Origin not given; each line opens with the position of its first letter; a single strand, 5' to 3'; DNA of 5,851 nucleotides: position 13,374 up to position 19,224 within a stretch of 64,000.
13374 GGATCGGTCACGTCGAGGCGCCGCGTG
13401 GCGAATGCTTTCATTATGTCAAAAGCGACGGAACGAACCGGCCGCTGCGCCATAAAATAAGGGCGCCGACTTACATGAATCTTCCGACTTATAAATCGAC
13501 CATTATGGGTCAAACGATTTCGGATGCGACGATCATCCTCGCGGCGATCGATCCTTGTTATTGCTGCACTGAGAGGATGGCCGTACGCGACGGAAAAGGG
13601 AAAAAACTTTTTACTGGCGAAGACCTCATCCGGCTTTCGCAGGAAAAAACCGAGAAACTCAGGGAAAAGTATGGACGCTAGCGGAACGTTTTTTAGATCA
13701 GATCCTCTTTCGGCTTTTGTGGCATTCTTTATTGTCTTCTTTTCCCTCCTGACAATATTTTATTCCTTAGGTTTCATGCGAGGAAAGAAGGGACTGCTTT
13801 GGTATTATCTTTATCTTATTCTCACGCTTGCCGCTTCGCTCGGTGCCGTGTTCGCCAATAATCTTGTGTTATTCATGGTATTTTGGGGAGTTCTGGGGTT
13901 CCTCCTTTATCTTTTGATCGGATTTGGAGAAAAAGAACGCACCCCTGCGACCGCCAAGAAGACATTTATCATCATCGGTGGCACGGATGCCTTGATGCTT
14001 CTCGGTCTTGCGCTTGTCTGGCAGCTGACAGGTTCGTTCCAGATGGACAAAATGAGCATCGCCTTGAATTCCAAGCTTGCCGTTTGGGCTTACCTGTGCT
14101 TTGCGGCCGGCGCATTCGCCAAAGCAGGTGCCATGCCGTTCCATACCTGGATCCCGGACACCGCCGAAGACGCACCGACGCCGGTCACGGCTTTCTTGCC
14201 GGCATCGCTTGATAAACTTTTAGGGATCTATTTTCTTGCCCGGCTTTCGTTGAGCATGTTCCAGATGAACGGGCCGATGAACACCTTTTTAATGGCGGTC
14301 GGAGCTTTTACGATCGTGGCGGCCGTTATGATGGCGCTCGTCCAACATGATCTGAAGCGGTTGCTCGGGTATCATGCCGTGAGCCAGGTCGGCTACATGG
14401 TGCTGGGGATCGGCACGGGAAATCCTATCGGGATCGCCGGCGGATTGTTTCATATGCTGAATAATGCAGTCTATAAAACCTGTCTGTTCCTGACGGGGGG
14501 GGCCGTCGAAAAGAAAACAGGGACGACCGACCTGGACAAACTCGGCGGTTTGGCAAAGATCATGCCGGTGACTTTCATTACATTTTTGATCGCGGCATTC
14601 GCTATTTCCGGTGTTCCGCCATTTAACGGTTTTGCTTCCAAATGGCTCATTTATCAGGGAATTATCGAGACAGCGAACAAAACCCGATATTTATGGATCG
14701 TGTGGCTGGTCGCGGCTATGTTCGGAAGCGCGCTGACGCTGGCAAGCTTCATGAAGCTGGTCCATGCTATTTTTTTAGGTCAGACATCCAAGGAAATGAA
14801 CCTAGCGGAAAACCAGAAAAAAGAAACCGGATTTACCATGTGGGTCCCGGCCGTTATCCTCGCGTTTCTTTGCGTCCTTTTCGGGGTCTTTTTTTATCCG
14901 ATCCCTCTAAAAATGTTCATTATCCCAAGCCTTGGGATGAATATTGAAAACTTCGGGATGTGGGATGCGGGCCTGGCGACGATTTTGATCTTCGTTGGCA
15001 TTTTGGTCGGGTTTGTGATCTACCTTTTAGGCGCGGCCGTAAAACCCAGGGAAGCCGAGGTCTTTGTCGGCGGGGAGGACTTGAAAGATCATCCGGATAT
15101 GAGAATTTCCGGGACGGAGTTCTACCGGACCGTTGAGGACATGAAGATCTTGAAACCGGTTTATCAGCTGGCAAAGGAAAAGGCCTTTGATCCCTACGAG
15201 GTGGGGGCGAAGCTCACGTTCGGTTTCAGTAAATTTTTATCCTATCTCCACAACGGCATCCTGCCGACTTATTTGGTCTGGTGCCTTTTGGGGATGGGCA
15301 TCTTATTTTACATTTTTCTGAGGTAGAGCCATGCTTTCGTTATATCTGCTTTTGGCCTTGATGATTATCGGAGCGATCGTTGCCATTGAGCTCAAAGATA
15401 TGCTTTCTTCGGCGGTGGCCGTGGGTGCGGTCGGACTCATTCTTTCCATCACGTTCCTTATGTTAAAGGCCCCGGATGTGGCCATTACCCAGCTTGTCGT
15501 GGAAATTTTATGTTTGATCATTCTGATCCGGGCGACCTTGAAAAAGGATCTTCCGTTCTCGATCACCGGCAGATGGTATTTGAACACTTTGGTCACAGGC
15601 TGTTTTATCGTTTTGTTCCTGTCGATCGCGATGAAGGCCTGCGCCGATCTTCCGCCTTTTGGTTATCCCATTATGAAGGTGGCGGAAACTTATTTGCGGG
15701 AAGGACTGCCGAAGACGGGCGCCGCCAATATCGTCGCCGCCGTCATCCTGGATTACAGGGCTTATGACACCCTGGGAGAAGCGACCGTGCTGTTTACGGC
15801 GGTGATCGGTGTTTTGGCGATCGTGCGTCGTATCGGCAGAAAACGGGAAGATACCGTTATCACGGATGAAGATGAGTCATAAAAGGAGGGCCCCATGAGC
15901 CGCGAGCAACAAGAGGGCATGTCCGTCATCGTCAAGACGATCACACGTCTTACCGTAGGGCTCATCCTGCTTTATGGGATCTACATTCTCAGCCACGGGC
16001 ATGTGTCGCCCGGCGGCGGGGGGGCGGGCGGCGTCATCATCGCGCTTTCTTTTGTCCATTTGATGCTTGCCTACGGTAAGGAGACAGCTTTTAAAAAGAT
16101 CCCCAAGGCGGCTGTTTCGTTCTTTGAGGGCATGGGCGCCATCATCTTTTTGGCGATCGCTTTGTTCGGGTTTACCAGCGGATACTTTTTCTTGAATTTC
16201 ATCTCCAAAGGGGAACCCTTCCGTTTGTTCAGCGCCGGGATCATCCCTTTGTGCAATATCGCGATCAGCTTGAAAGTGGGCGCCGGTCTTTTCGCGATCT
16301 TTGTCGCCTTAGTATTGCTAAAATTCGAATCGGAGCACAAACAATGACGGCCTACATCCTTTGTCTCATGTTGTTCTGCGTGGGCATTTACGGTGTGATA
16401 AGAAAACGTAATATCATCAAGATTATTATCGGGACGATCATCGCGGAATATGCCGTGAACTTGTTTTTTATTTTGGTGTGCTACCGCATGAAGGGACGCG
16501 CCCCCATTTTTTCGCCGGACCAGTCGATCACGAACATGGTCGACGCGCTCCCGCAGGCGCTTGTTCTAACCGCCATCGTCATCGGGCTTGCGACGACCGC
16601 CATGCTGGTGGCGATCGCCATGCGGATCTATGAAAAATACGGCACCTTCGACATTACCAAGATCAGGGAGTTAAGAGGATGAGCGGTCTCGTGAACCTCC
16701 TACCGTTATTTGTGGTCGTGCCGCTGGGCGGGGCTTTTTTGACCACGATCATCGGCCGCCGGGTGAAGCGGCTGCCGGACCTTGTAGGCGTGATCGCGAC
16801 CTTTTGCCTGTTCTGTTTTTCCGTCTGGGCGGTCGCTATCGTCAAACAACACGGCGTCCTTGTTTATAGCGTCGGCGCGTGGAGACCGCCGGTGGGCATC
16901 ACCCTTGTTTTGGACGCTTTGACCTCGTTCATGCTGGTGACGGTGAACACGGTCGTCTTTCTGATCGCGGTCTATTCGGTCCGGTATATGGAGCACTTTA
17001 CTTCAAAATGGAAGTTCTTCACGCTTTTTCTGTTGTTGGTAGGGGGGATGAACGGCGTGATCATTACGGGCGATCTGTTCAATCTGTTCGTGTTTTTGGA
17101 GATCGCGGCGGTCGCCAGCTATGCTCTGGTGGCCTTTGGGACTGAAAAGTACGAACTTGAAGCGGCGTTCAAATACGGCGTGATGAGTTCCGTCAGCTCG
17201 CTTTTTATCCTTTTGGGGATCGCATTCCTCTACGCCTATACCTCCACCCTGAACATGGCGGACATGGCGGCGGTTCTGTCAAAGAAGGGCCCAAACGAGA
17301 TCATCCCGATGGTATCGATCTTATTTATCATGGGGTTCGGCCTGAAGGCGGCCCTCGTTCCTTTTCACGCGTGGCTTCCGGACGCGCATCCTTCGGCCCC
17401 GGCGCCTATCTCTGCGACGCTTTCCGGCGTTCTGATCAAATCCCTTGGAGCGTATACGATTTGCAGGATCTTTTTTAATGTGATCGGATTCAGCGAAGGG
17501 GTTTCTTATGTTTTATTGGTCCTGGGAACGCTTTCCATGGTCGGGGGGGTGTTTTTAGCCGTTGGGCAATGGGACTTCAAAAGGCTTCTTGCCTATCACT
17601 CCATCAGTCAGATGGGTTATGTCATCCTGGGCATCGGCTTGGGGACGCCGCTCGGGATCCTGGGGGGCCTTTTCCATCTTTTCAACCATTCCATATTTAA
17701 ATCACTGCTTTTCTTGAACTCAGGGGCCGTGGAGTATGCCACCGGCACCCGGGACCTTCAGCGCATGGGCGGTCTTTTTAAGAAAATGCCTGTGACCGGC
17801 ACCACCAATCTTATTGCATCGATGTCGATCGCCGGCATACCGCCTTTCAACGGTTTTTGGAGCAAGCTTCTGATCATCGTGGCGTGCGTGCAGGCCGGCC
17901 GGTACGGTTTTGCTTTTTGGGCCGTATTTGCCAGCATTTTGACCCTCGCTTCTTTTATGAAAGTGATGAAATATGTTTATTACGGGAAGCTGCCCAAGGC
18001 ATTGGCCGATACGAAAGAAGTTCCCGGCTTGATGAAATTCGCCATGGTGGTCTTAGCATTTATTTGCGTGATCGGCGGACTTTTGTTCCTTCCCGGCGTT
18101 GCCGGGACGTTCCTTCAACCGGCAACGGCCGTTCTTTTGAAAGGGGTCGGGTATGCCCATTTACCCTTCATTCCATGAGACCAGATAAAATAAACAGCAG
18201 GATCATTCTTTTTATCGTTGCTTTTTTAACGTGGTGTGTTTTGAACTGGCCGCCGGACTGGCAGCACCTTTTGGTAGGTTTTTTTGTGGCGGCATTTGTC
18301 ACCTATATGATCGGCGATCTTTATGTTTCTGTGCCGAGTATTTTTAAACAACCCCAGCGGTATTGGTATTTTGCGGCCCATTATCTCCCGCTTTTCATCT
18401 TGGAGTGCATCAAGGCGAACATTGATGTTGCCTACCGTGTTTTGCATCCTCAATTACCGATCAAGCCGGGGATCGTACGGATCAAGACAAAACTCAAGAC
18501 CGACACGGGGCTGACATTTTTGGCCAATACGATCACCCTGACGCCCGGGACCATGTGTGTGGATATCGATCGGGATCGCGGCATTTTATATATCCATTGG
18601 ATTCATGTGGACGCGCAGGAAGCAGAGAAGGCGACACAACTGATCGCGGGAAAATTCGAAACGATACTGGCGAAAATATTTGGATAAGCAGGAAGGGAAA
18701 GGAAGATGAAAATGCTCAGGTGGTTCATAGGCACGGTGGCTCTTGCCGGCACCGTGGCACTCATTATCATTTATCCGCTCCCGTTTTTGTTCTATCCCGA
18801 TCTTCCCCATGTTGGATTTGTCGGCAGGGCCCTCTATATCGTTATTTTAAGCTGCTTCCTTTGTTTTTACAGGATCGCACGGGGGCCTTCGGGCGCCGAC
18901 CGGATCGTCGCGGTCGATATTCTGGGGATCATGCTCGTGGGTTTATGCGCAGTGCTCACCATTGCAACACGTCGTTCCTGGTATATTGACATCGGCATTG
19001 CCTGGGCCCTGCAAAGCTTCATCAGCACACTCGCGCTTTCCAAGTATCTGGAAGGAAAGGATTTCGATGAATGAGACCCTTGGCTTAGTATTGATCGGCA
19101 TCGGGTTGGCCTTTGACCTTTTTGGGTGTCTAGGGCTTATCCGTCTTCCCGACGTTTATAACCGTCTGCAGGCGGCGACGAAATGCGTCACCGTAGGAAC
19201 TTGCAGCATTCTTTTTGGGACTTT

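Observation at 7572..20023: Group 4 membrane-bound [NiFe] hydrogenase with 7 Mrp antiporter-like subunits preceded by an AsrAB-like NAD(P)H/FeS module and a Ni transporter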

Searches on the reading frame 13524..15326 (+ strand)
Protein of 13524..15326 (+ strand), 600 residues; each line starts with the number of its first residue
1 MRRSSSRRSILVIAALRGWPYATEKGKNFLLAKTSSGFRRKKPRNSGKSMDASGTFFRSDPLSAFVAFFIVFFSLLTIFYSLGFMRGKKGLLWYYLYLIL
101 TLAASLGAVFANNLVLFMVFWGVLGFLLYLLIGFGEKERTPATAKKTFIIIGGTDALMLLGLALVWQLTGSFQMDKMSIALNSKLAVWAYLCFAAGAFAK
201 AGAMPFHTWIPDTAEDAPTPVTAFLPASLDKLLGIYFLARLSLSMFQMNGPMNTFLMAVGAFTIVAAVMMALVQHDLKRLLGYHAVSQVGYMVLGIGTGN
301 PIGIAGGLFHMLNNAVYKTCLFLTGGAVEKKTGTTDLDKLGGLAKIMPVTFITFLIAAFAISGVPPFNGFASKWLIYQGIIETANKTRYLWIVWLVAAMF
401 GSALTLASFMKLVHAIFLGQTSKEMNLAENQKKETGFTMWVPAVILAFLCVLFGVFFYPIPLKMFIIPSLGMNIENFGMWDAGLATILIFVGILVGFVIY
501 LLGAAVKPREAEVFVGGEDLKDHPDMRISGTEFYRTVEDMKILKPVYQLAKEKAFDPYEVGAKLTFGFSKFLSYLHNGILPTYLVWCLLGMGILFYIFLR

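Call 3: search_protein_families(library=pfam, proteins=[window:13524-15326:+], max_evalue=0.01)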
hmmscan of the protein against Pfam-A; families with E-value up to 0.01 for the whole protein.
window:13524-15326:+ (600 aa): 2 families
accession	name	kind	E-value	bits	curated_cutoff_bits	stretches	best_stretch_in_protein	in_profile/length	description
PF00361.26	Proton_antipo_M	-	1.2e-58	199.1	21.5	1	111-385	1-280/294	NADH:quinone oxidoreductase/Mrp antiporter, TM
PF00662.26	Proton_antipo_N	-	6e-06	26.5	24.5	1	57-91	13-47/51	NADH-Ubiquinone oxidoreductase (complex I), chain 5 N-terminus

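Call 38: search_protein_families(library=ncbifam, proteins=[window:13671-15326:+], max_evalue=0.00001)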
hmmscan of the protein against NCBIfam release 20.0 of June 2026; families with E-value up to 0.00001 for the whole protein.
window:13671-15326:+ (551 aa): 75 families (the best 25 are shown)
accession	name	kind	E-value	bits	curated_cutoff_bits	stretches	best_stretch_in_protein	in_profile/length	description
NF006419.0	PRK08668.1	equivalog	3.4e-81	273.8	617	1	17-547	72-610/613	NADH dehydrogenase subunit M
NF006240.0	PRK08376.1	subfamily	8.1e-81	272.5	662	1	8-423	86-506/521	putative monovalent cation/H+ antiporter subunit D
NF005141.0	PRK06590.1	equivalog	1.7e-75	255.2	556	1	8-549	77-609/615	NADH-quinone oxidoreductase subunit L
NF009287.0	PRK12647.1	equivalog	1.9e-71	241.7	937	1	9-459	73-523/773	putative monovalent cation/H+ antiporter subunit A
TIGR01974.1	NDH_I_L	subfamily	3.4e-71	241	407.5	1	8-548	78-628/630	NADH-quinone oxidoreductase subunit L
NF009288.0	PRK12648.1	equivalog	2.5e-69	234.4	1104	1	8-454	72-523/954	monovalent cation/H+ antiporter subunit A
NF005097.0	PRK06525.1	equivalog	4.8e-69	233.3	430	1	10-403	74-470/480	hydrogenase 4 subunit D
NF005086.0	PRK06521.1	equivalog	1.4e-68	232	667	1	5-407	73-491/669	hydrogenase 4 subunit B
NF009289.0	PRK12649.1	equivalog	1.2e-67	229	1117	1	10-451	78-533/789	putative monovalent cation/H+ antiporter subunit A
NF009285.0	PRK12645.1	equivalog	6.8e-67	226.4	1028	1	11-419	77-502/804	Na+/H+ antiporter subunit A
NF009310.0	PRK12668.1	equivalog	5.6e-65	220.3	564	1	4-450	60-471/584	Na(+)/H(+) antiporter subunit D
TIGR00940.1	2a6301s01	subfamily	1.1e-62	212.5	920.45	1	10-443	73-520/793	monovalent cation:proton antiporter subunit A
NF006236.0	PRK08375.1-1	equivalog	1.5e-60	205.6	663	1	8-408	76-481/493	putative monovalent cation/H+ antiporter subunit D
NF009284.0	PRK12644.1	equivalog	3.5e-60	204.1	962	1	8-458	70-526/975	Na+/H+ antiporter subunit A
NF009290.0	PRK12650.1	equivalog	7e-58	196.3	980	1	8-409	77-473/966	DUF4040 family protein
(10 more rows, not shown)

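Call 75: search_solved_structures(query=window:13671-15326:+, max_evalue=1e-20)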
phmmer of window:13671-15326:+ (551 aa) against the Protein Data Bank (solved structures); distinct sequences matched with E-value up to 1e-20: 57.
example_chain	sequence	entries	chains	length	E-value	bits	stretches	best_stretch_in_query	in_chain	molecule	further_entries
6cfw_H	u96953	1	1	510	6.6e-54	186.8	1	10-415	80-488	Monovalent cation/H+ antiporter subunit D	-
6hum_F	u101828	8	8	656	2.3e-50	175.1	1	10-412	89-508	NADH dehydrogenase subunit 5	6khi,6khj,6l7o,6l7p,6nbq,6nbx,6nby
7qru_A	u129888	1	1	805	5.9e-47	163.9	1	11-452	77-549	Na+/H+ antiporter subunit A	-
6z16_A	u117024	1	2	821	2.1e-45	158.7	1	11-410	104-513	Multisubunit Na+/H+ antiporter, A subunit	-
6u8y_X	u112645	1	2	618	1.8e-42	149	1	21-469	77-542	NADH dehydrogenase subunit M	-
9grx_F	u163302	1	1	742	2.1e-40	142.2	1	8-326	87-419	NAD(P)H-quinone oxidoreductase subunit 5, chloroplastic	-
7eu3_F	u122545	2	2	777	5.4e-39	137.6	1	9-326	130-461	NAD(P)H-quinone oxidoreductase subunit F | NADH-plastoquinone oxidoreductase subunit 5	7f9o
8e9g_L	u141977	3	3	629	1e-38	136.6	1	11-454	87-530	NADH-quinone oxidoreductase, L subunit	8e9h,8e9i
7z0s_C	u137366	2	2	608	4.3e-38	134.6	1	12-451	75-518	Formate hydrogenlyase subunit 3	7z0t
7wff_F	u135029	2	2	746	7.1e-38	133.9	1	10-326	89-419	NAD(P)H-quinone oxidoreductase subunit 5, chloroplastic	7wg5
3rko_L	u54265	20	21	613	6.8e-37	130.6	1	14-421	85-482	NADH-QUINONE OXIDOREDUCTASE SUBUNIT L | Proton-translocating NADH-quinone oxidoreductase, chain L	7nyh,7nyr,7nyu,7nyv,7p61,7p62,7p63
7z7r_L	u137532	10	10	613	7.4e-37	130.5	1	14-421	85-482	NADH dehydrogenase subunit L | NADH-quinone oxidoreductase subunit L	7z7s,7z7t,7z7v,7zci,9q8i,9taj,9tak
4he8_L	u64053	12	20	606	2.3e-36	128.9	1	11-450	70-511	NADH-quinone oxidoreductase subunit 12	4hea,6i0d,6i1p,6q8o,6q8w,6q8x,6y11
7qru_D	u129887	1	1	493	2.5e-36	128.8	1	14-411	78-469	Na+/H+ antiporter subunit D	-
8qby_L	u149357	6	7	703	7e-36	127.3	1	8-409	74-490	NADH dehydrogenase subunit L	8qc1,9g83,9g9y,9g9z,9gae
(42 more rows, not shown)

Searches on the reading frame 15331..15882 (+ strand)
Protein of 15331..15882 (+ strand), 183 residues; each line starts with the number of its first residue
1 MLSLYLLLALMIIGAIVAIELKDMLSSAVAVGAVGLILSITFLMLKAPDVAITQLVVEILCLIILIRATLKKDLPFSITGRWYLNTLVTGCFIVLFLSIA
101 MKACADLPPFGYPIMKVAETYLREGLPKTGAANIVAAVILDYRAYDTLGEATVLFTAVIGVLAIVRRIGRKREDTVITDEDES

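Call 4: search_protein_families(library=pfam, proteins=[window:15331-15882:+], max_evalue=0.01)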
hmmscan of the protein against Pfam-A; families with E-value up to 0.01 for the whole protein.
window:15331-15882:+ (183 aa): 2 families
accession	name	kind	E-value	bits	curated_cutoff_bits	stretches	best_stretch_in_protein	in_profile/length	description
PF13244.11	MbhD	-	9.5e-16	58.2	27.2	1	9-68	1-61/67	MBH, subunit D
PF20501.3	MbhE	-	7.8e-12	45.5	27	1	116-174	32-90/98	MBH, subunit E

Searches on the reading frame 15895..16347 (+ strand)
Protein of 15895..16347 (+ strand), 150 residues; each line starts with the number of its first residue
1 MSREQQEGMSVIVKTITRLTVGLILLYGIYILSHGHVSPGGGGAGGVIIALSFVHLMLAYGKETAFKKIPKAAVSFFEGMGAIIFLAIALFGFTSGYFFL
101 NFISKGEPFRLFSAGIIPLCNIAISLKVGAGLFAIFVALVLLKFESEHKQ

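Call 4: search_protein_families(library=pfam, proteins=[window:15895-16347:+], max_evalue=0.01)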
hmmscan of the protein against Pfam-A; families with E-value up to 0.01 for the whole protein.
window:15895-16347:+ (150 aa): 1 family
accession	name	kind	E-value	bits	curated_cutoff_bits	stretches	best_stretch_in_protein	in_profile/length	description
PF04039.18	MnhB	-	8.4e-22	78.2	22.5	1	12-132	1-125/127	Domain related to MnhB subunit of Na+/H+ antiporter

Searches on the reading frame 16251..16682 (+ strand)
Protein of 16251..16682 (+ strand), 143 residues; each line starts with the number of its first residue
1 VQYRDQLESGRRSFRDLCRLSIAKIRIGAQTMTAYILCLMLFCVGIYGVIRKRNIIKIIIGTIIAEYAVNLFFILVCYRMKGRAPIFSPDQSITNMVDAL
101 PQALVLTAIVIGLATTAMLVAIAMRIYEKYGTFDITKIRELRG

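Call 4: search_protein_families(library=pfam, proteins=[window:16251-16682:+], max_evalue=0.01)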
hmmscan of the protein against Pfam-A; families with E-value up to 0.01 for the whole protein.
window:16251-16682:+ (143 aa): 2 families
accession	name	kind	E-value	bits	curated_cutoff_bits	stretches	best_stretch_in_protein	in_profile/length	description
PF00420.29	Oxidored_q2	-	5.6e-26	90.6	26.1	1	35-142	3-94/95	NADH-ubiquinone/plastoquinone oxidoreductase chain 4L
PF04276.17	DUF443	-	0.0054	17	26.2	1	24-65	140-181/202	Protein of unknown function (DUF443)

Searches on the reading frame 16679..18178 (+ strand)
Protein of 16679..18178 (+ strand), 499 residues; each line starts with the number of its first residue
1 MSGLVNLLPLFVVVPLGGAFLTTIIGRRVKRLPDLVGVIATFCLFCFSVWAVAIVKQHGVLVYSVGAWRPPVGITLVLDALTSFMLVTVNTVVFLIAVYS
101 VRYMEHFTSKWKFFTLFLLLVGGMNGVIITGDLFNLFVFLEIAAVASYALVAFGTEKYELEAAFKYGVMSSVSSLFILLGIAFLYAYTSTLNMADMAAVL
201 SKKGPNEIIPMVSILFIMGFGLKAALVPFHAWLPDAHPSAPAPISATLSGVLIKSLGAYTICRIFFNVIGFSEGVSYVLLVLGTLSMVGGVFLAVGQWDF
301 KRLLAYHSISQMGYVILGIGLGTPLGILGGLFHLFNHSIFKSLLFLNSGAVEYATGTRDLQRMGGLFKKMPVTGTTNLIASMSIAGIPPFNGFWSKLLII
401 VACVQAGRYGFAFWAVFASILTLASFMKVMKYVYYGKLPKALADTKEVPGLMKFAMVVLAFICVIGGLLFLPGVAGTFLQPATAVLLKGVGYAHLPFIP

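Call 4: search_protein_families(library=pfam, proteins=[window:16679-18178:+], max_evalue=0.01)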
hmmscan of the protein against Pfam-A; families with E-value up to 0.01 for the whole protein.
window:16679-18178:+ (499 aa): 3 families
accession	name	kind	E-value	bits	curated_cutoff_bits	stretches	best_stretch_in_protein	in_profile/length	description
PF00361.26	Proton_antipo_M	-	5.2e-68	229.8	21.5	1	131-422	2-294/294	NADH:quinone oxidoreductase/Mrp antiporter, TM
PF10125.14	NADHdeh_related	-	3e-10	40.3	27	1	114-231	69-183/218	NADH dehydrogenase I, subunit N related protein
PF00662.26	Proton_antipo_N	-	4.4e-09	36.5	24.5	1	73-114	10-51/51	NADH-Ubiquinone oxidoreductase (complex I), chain 5 N-terminus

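Call 38: search_protein_families(library=ncbifam, proteins=[window:16679-18178:+], max_evalue=0.00001)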
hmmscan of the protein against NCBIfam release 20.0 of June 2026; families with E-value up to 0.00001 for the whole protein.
window:16679-18178:+ (499 aa): 75 families (the best 25 are shown)
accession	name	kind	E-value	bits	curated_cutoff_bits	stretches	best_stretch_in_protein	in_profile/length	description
NF006240.0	PRK08376.1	subfamily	1.2e-117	394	662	1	6-493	5-514/521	putative monovalent cation/H+ antiporter subunit D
NF009306.0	PRK12663.1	equivalog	4.4e-104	349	542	1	6-492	4-487/498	Na+/H+ antiporter subunit D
NF005818.0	PRK07691.1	equivalog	1.5e-98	330.9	586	1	6-468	4-467/496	Na+/H+ antiporter subunit D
NF006241.0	PRK08377.1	equivalog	7.6e-95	318.7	645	1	10-466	7-460/494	NADH dehydrogenase subunit N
NF006419.0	PRK08668.1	equivalog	6.2e-92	309.3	617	1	7-468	3-465/613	NADH dehydrogenase subunit M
NF005086.0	PRK06521.1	equivalog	1.5e-90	304.6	667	1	6-487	6-507/669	hydrogenase 4 subunit B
NF009308.0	PRK12665.1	equivalog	5e-90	302.5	585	1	5-442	6-446/531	Na+/H+ antiporter subunit D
NF009305.0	PRK12662.1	equivalog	1.1e-86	291.6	700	1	9-472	7-478/492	putative monovalent cation/H+ antiporter subunit D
NF006238.0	PRK08375.1-4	equivalog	3.2e-84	283.6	626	1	6-441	4-436/531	putative monovalent cation/H+ antiporter subunit D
TIGR00944.1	2a6301s04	subfamily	6.3e-82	276.2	692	1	6-459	1-456/463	multicomponent K+/H+ antiporter, MrpD/PhaD subunit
NF004920.0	PRK06277.1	equivalog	1.3e-78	264.9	578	1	6-469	2-460/478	energy conserving hydrogenase EhbF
NF005097.0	PRK06525.1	equivalog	2.3e-77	260.8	430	1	12-468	9-473/480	hydrogenase 4 subunit D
NF005141.0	PRK06590.1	equivalog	1.5e-73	248.8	556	1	6-478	3-476/615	NADH-quinone oxidoreductase subunit L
NF009310.0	PRK12668.1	equivalog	7.7e-73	246.2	564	1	72-469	57-433/584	Na(+)/H(+) antiporter subunit D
TIGR01974.1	NDH_I_L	subfamily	5.9e-72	243.5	407.5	1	7-475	2-484/630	NADH-quinone oxidoreductase subunit L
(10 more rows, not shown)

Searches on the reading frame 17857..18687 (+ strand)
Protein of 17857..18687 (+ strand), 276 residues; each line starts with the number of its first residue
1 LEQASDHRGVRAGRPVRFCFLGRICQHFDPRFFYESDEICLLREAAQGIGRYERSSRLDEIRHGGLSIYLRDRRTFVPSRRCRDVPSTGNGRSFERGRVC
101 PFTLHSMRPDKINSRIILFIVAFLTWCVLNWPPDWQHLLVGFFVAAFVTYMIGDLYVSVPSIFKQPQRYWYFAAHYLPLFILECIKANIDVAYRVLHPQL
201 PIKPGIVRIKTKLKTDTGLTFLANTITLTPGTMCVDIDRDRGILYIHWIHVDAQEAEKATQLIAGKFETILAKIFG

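Call 4: search_protein_families(library=pfam, proteins=[window:17857-18687:+], max_evalue=0.01)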
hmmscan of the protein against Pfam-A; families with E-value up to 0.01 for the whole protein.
window:17857-18687:+ (276 aa): 1 family
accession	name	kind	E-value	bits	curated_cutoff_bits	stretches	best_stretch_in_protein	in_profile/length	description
PF01899.21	MNHE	-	1.1e-45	155.5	27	1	120-274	2-145/145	Na+/H+ ion antiporter subunit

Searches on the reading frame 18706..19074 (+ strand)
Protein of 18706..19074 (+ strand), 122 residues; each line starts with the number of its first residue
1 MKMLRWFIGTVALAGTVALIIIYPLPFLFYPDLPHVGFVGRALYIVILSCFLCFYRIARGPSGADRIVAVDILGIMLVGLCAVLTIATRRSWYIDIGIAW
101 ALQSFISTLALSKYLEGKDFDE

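Call 4: search_protein_families(library=pfam, proteins=[window:18706-19074:+], max_evalue=0.01)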
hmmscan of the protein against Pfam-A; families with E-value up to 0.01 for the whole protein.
window:18706-19074:+ (122 aa): 1 family
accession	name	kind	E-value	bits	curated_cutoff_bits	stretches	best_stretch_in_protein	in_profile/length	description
PF04066.18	MrpF_PhaF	-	4.3e-17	62.7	23.3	1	64-116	1-53/53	Multiple resistance and pH regulation protein F (MrpF / PhaF)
